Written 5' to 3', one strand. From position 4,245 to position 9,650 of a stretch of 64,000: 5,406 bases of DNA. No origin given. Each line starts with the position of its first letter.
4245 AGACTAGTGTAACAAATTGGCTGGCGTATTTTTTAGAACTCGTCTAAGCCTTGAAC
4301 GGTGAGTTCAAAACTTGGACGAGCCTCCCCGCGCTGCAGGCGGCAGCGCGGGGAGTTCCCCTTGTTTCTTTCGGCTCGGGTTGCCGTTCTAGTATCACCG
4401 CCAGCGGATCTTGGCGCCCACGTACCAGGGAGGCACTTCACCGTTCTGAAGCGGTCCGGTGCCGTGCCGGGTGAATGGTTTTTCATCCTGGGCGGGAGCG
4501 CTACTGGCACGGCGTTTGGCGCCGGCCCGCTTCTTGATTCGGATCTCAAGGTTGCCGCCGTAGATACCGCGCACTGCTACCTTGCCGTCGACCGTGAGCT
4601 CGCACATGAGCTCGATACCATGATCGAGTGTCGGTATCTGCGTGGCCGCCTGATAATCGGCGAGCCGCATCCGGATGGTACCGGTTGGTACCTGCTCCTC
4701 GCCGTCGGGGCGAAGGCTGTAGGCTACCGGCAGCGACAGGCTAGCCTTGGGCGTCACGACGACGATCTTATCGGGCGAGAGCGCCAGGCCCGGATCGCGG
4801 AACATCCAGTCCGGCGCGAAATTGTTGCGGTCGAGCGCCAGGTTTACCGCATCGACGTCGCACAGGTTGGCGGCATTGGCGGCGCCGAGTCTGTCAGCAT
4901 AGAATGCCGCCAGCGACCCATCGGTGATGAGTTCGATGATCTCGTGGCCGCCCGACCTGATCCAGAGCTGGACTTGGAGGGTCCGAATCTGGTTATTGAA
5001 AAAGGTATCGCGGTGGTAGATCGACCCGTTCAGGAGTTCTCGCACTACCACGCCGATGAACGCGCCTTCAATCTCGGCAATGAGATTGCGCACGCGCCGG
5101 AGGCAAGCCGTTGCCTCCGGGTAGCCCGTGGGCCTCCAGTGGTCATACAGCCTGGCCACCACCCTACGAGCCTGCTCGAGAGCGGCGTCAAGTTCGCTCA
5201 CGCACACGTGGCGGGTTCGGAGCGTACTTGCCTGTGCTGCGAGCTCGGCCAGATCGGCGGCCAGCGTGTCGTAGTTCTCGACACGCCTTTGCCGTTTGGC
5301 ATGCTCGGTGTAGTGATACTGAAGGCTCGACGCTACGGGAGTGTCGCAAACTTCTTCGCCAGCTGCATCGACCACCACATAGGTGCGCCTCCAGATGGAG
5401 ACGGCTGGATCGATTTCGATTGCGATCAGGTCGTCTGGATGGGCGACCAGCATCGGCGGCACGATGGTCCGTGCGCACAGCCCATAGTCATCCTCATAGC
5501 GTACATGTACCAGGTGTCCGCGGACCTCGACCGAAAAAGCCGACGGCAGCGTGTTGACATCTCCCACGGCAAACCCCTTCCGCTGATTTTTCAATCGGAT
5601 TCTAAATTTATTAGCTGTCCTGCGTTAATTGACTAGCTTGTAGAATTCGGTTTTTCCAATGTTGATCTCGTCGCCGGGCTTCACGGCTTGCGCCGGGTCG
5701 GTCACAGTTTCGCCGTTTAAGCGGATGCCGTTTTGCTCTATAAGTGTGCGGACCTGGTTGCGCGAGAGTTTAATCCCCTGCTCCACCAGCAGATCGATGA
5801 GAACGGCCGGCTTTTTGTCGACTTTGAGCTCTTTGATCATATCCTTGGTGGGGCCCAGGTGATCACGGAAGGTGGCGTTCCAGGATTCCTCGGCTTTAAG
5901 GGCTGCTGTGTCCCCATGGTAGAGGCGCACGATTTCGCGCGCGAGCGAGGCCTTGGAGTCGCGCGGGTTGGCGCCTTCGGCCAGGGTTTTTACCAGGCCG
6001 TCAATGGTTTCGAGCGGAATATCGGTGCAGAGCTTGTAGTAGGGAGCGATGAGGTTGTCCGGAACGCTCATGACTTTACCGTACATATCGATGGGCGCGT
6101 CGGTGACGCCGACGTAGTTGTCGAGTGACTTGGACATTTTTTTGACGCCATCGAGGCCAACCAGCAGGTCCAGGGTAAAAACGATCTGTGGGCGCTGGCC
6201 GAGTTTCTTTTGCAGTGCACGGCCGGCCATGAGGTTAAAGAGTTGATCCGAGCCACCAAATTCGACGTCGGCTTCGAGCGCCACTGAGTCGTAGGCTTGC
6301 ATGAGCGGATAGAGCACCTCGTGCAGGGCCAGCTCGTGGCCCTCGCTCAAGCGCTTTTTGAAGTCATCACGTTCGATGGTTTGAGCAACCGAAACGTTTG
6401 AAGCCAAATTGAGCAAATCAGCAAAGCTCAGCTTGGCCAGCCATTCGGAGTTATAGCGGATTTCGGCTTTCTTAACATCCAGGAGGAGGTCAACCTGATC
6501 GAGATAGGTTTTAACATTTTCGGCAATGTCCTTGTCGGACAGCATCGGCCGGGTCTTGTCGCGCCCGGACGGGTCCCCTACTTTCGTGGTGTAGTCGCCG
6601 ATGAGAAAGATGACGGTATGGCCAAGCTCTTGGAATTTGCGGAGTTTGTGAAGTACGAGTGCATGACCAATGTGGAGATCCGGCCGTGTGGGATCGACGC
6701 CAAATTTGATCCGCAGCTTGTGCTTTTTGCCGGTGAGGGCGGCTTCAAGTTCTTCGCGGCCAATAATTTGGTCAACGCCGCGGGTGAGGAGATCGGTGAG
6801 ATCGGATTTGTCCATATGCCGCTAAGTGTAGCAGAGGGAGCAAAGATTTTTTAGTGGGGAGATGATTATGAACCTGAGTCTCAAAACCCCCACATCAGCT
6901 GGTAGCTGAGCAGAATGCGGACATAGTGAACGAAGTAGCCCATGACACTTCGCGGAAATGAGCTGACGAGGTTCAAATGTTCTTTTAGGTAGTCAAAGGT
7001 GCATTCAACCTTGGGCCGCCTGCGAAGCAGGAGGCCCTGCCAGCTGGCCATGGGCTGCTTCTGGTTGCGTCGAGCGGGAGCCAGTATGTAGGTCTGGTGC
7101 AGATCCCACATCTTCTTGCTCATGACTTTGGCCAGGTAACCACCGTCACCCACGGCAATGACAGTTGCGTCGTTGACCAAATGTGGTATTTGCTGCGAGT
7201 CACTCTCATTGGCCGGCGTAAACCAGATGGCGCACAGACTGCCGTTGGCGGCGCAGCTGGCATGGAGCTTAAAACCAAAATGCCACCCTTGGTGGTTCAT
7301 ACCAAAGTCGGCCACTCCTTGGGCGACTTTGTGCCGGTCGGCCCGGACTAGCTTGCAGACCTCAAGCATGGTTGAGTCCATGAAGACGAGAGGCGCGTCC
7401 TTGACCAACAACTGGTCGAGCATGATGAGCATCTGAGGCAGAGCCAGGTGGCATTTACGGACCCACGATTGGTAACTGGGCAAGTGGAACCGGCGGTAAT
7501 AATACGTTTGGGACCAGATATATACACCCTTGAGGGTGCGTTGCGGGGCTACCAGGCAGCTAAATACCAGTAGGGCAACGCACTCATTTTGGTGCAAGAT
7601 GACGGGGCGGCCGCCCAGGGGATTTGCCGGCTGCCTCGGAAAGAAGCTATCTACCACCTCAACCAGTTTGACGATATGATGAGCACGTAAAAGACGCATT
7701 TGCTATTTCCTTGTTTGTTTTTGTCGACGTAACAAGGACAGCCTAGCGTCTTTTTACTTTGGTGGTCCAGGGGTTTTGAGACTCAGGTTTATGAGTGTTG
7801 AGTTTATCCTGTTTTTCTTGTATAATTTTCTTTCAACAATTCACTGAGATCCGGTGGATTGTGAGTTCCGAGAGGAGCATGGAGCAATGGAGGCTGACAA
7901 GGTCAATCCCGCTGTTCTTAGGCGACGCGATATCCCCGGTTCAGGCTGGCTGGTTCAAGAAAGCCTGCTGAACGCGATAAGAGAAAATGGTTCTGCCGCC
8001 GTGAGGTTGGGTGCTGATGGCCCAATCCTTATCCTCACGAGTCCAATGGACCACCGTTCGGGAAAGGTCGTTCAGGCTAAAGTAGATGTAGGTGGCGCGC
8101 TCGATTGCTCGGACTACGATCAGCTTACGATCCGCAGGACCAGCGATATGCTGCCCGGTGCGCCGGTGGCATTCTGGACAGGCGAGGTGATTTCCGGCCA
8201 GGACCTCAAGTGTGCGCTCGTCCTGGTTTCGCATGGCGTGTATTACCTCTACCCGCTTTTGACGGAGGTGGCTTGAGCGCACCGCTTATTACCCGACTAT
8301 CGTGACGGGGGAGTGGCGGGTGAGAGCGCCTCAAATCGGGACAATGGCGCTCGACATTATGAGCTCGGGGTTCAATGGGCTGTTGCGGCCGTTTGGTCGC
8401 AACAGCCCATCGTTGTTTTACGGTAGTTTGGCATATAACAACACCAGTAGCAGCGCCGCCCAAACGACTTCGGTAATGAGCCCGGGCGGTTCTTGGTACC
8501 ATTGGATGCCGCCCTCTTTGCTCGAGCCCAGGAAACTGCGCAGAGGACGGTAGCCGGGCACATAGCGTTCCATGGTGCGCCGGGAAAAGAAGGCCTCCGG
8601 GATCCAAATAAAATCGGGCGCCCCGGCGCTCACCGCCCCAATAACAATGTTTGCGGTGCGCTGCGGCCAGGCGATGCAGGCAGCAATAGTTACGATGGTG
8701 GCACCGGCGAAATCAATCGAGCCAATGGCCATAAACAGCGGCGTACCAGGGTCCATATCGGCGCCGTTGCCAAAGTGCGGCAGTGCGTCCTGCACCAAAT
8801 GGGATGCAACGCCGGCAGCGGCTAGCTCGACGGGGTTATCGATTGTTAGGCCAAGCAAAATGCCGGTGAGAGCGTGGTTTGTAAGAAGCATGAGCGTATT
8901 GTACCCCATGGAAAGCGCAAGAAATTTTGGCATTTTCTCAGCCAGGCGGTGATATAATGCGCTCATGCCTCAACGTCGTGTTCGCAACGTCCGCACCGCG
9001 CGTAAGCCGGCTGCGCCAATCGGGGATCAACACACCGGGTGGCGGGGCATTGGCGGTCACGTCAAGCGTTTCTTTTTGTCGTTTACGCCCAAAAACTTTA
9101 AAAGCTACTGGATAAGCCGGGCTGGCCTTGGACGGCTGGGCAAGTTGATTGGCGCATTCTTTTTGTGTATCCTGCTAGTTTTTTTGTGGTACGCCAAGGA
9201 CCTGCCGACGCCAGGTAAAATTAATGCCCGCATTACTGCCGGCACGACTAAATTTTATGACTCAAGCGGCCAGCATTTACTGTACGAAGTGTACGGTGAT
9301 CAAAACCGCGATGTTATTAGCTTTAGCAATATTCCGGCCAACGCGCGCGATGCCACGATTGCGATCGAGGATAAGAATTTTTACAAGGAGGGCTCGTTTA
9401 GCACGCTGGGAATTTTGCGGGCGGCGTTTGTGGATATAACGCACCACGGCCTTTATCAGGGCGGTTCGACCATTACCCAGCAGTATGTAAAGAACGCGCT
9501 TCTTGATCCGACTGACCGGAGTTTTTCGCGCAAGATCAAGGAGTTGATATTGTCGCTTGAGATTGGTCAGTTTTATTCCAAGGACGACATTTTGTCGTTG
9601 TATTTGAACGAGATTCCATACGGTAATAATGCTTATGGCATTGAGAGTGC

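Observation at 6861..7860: Intact IS5/IS982-like element with 20-bp terminal IRs and a TATG target duplication, inserted 55 bp upstream of tyrS and separating it from the AT-rich divergent promoter region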

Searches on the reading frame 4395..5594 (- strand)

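Call 5: search_protein_families(library=pfam, proteins=[window:4395-5594:-], max_evalue=0.01)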
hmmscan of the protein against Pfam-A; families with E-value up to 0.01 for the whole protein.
window:4395-5594:- (399 aa): 1 family
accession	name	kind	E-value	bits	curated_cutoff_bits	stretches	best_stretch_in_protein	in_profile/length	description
PF13093.11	FTA4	-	0.0049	17.2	24.8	0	96-144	116-166/199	Kinetochore complex Fta4 of Sim4 subunit, or CENP-50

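Call 6: search_protein_families(library=ncbifam, proteins=[window:4395-5594:-], max_evalue=0.01)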
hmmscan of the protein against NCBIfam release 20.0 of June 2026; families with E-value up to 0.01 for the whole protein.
window:4395-5594:- (399 aa): 0 families

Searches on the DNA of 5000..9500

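Call 13: search_rna_families(source=window, start=5000, end=9500, threshold=evalue, max_evalue=1)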
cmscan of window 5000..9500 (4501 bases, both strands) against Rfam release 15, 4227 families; matches with E-value up to 1: 0.
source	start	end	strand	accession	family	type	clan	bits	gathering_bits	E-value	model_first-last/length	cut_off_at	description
